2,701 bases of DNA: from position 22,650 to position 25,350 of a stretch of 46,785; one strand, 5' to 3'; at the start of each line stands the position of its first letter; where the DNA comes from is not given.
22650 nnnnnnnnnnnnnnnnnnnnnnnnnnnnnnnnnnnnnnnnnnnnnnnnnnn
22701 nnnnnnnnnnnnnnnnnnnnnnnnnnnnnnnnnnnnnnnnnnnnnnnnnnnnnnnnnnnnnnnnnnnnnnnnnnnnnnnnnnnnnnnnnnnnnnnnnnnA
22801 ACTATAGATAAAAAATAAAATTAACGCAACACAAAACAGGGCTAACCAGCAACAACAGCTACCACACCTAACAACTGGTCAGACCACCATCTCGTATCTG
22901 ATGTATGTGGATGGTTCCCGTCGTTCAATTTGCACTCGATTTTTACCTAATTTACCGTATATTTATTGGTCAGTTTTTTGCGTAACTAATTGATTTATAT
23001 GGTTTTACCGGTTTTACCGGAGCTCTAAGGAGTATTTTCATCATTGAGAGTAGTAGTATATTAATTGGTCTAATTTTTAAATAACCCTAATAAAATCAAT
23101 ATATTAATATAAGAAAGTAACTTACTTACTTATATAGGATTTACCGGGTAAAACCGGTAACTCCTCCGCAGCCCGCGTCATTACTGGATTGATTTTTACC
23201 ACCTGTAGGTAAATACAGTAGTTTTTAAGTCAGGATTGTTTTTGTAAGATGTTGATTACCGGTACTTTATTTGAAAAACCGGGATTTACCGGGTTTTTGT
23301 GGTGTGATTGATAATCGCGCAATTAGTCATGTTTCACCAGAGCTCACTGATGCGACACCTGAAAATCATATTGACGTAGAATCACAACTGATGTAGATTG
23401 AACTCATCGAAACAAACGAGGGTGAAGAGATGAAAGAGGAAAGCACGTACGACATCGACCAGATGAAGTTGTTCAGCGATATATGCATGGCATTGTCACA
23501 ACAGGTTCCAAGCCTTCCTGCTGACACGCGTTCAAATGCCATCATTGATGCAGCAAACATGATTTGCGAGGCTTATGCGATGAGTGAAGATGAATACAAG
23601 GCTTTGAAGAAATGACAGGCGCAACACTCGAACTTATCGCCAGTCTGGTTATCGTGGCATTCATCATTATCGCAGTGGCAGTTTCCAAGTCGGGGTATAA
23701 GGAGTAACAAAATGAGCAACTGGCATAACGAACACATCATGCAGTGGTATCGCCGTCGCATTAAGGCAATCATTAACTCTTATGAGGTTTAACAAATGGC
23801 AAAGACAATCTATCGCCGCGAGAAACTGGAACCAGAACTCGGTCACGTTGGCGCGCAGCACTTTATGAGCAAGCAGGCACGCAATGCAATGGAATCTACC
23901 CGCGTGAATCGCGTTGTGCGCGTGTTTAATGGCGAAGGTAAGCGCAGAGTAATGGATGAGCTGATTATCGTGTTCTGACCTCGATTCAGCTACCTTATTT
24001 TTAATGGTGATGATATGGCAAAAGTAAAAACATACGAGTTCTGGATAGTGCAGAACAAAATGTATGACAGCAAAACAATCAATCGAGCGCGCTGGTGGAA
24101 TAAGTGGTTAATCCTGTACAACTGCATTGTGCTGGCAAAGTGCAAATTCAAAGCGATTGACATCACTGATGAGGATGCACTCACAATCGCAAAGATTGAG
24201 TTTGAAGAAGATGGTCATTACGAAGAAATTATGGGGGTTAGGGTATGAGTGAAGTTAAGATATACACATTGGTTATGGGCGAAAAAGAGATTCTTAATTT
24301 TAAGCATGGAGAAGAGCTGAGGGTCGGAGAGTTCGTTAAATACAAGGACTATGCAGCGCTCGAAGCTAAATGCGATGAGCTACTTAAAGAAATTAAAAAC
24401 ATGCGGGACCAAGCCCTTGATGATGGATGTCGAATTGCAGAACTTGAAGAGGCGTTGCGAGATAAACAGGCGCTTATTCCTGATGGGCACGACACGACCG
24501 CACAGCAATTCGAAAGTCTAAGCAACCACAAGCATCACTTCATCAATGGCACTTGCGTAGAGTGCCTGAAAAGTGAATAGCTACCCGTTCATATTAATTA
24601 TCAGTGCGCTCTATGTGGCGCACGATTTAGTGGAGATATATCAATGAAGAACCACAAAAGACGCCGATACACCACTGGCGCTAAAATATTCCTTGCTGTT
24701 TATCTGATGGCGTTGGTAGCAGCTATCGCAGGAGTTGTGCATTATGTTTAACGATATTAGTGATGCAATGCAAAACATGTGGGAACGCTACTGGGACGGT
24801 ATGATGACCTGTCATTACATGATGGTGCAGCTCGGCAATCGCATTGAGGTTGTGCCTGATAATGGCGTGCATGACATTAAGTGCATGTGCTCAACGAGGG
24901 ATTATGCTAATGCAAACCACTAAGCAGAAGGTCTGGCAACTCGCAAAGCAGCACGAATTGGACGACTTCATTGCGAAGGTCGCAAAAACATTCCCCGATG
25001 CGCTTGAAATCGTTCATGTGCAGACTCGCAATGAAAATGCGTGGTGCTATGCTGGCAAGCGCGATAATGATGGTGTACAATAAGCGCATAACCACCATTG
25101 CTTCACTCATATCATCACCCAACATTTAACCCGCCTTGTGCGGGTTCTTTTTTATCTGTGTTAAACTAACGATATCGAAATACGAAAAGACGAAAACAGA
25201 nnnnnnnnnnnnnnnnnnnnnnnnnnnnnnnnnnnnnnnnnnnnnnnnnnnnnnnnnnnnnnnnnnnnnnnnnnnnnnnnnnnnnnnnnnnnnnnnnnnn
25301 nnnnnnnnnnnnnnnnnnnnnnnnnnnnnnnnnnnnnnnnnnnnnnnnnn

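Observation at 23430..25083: Early-gene block of about nine tiny coupled ORFs including hydrophobic peptides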

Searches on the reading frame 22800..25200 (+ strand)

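Call 64: search_protein_families(library=pfam, max_evalue=0.001, proteins=[L003:2411-2566:+, L001:2903-3397:+, L001:3397-4002:+, L001:4007-4666:+, L003:3415-4278:+, L043:831-965:+, L043:931-1578:+, L044:1948-2166:+, L045:2215-2463:+])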
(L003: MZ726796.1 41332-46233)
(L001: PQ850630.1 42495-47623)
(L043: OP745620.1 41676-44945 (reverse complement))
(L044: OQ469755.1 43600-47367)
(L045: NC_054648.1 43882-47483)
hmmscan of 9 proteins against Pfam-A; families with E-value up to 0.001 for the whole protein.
L003:2411-2566:+ (52 aa): 0 families

L001:2903-3397:+ (165 aa): 0 families

L001:3397-4002:+ (202 aa): 1 family
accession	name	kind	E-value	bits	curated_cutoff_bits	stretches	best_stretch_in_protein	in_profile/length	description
PF13935.11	Ead_Ea22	-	6.6e-20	72.5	27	1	2-100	1-101/139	Ead/Ea22-like protein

L001:4007-4666:+ (220 aa): 0 families

L003:3415-4278:+ (288 aa): 0 families

L043:831-965:+ (45 aa): 0 families

L043:931-1578:+ (216 aa): 0 families

L044:1948-2166:+ (73 aa): 0 families

L045:2215-2463:+ (83 aa): 1 family
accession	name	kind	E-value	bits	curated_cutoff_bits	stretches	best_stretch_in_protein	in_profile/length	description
PF24233.1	DUF7446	-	3.7e-21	75.2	24.1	1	6-78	1-68/70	Family of unknown function (DUF7446)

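Call 65: search_protein_families(library=phrogs, max_evalue=0.00001, proteins=[L003:2411-2566:+, L001:2903-3397:+, L001:3397-4002:+, L001:4007-4666:+, L003:3415-4278:+, L043:831-965:+, L043:931-1578:+, L044:1948-2166:+, L045:2215-2463:+])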
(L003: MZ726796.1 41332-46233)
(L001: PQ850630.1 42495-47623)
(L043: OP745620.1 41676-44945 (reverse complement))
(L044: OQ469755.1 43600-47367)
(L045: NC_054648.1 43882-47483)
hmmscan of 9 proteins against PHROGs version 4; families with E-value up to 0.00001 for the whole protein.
L003:2411-2566:+ (52 aa): 0 families

L001:2903-3397:+ (165 aa): 5 families
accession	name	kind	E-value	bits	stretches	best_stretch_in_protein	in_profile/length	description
phrog_14548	-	unknown function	1.6e-66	226.1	1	34-165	68-199/378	-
phrog_614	-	unknown function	4.2e-43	148.5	1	31-165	80-211/214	-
phrog_368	-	unknown function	1.3e-29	104.8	1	28-165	111-239/239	-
phrog_492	-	unknown function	9.1e-19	69.3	1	24-165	66-177/195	-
phrog_10746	-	unknown function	2.5e-07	31.7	1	24-105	28-112/186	-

L001:3397-4002:+ (202 aa): 20 families
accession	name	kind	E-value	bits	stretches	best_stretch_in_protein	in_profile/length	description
phrog_19550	-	unknown function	3.5e-88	295.5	2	95-202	74-186/186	-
phrog_14548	-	unknown function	1.9e-78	265.3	1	95-202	271-378/378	-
phrog_9434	-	unknown function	7.7e-39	135.4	1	69-195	364-493/507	-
phrog_9763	-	unknown function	8.9e-39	134.7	1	106-195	148-236/247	-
phrog_11504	-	unknown function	1.8e-37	131.1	1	83-195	252-369/376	-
phrog_6628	-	unknown function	1.8e-37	130.2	1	73-195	566-666/685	-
phrog_3956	-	unknown function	1.4e-31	111.2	1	49-195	424-577/585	-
phrog_1138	-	unknown function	1.2e-27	98.4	1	1-87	2-81/228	-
phrog_250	-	unknown function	9.9e-27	95.1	1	1-202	72-240/367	-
phrog_6574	-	unknown function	2.4e-25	90.8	1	107-197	108-209/217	-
phrog_368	-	unknown function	6.2e-21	76.4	1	1-103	1-117/239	-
phrog_1667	-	unknown function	8.5e-21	75.9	1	1-114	1-90/133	-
phrog_28211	-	unknown function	6.4e-17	63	1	86-195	104-222/234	-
phrog_5585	-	unknown function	1.7e-15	58.3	1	1-79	1-86/125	-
phrog_4029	-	unknown function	1.1e-11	46.3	1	8-108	6-86/144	-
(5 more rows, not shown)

L001:4007-4666:+ (220 aa): 5 families
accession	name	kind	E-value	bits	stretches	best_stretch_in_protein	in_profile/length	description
phrog_60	-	unknown function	2.6e-19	71.2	1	1-138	116-183/461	-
phrog_9340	-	unknown function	3.1e-17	63.2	1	186-220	7-41/43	-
phrog_660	-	unknown function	9.5e-13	49.6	1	5-97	3-97/193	-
phrog_5117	-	unknown function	1.5e-11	45.7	1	1-144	1-123/125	-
phrog_3323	-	unknown function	5.9e-08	33.9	1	8-52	4-56/90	-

L003:3415-4278:+ (288 aa): 6 families
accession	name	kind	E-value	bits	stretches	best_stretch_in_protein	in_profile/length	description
phrog_14306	-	unknown function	3.1e-93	311.6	1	97-269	1-174/177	-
phrog_60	-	unknown function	1.2e-34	121.7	1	1-270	116-380/461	-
phrog_5117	-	unknown function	1.8e-19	71.3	1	1-128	1-123/125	-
phrog_660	-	unknown function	2.8e-18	67.6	1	1-130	3-143/193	-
phrog_3323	-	unknown function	5.9e-16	59.6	1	1-55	1-53/90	-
phrog_12449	-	unknown function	3.4e-07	31.5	0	85-156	108-167/220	-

L043:831-965:+ (45 aa): 0 families

L043:931-1578:+ (216 aa): 6 families
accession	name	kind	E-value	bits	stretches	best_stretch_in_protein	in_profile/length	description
phrog_953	-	DNA, RNA and nucleotide metabolism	6.8e-74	250.7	1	12-210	187-386/420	HNH endonuclease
phrog_374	-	DNA, RNA and nucleotide metabolism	1.6e-31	110.8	1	44-190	268-410/617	HNH endonuclease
phrog_30929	-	unknown function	1.8e-20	74.2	1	50-188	39-181/413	-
phrog_2081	-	DNA, RNA and nucleotide metabolism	1e-18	68.8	1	14-130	66-195/433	HNH endonuclease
phrog_3377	-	DNA, RNA and nucleotide metabolism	1.6e-09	38.9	1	43-131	8-95/196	HNH endonuclease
phrog_99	-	DNA, RNA and nucleotide metabolism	6.6e-08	33.6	1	141-185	216-258/383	HNH endonuclease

L044:1948-2166:+ (73 aa): 0 families

L045:2215-2463:+ (83 aa): 1 family
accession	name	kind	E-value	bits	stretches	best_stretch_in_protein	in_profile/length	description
phrog_1578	-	unknown function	6.7e-22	77.7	1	6-78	3-70/78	-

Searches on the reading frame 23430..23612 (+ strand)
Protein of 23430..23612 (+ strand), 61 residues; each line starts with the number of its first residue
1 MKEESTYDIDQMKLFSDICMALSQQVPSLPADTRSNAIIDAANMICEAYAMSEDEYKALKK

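Call 9: search_protein_families(library=pfam, max_evalue=1, proteins=[window:23430-23612:+])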
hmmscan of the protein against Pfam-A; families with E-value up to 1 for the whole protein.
window:23430-23612:+ (61 aa): 0 families

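Call 10: search_protein_families(library=phrogs, max_evalue=0.01, proteins=[window:23430-23612:+])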
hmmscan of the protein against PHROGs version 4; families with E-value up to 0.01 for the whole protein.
window:23430-23612:+ (61 aa): 1 family
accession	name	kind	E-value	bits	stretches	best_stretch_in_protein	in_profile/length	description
phrog_15291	-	unknown function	9.2e-08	32.9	1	7-52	5-51/161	-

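Call 11: search_protein_families(library=ncbifam, max_evalue=1, proteins=[window:23430-23612:+])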
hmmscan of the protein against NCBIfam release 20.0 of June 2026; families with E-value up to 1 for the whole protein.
window:23430-23612:+ (61 aa): 0 families

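Call 87: list_cluster_members(proteins=[window:23430-23612:+, window:23612-23704:+, window:23712-23789:+, window:23796-23975:+, window:24015-24245:+, window:24644-24748:+, window:24744-24920:+, window:24910-25080:+])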
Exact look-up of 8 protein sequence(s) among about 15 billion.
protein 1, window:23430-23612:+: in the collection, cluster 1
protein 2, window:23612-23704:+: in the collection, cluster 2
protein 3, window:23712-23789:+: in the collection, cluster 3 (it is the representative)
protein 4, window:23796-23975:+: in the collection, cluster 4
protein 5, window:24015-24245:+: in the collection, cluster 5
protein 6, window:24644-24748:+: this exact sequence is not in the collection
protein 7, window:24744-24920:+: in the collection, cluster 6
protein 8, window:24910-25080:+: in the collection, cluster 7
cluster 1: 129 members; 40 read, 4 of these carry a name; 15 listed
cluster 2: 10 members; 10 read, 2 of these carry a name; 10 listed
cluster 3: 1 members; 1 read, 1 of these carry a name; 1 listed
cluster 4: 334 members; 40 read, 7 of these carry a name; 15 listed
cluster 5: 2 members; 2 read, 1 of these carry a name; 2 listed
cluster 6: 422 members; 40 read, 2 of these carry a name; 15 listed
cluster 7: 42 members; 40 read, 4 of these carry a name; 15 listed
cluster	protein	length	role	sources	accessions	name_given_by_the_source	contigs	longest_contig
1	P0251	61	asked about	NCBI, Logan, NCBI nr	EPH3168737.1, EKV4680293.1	hypothetical protein P4872_004054 [Escherichia coli] | hypothetical protein [Escherichia coli]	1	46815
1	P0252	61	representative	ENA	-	-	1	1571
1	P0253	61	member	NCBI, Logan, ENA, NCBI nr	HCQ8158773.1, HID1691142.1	TPA: hypothetical protein OL913_003478 [Escherichia coli] | hypothetical protein [Escherichia coli]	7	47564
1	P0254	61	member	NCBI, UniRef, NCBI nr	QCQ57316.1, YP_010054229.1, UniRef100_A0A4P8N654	hypothetical protein KGB50_gp33 [Shigella phage DS8] | Uncharacterized protein n=1 Tax=Shigella phage DS8 TaxID=2565502 RepID=A0A4P8N654_9CAUD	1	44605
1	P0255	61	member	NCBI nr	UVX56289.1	MAG: hypothetical protein [Bacteriophage sp.]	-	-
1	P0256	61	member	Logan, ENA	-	-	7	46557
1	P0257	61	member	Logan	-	-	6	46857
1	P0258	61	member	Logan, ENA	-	-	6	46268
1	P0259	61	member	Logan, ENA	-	-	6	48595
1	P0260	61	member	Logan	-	-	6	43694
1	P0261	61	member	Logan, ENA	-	-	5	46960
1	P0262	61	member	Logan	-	-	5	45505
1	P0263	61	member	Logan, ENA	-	-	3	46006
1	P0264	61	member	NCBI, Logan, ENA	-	-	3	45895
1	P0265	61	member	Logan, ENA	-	-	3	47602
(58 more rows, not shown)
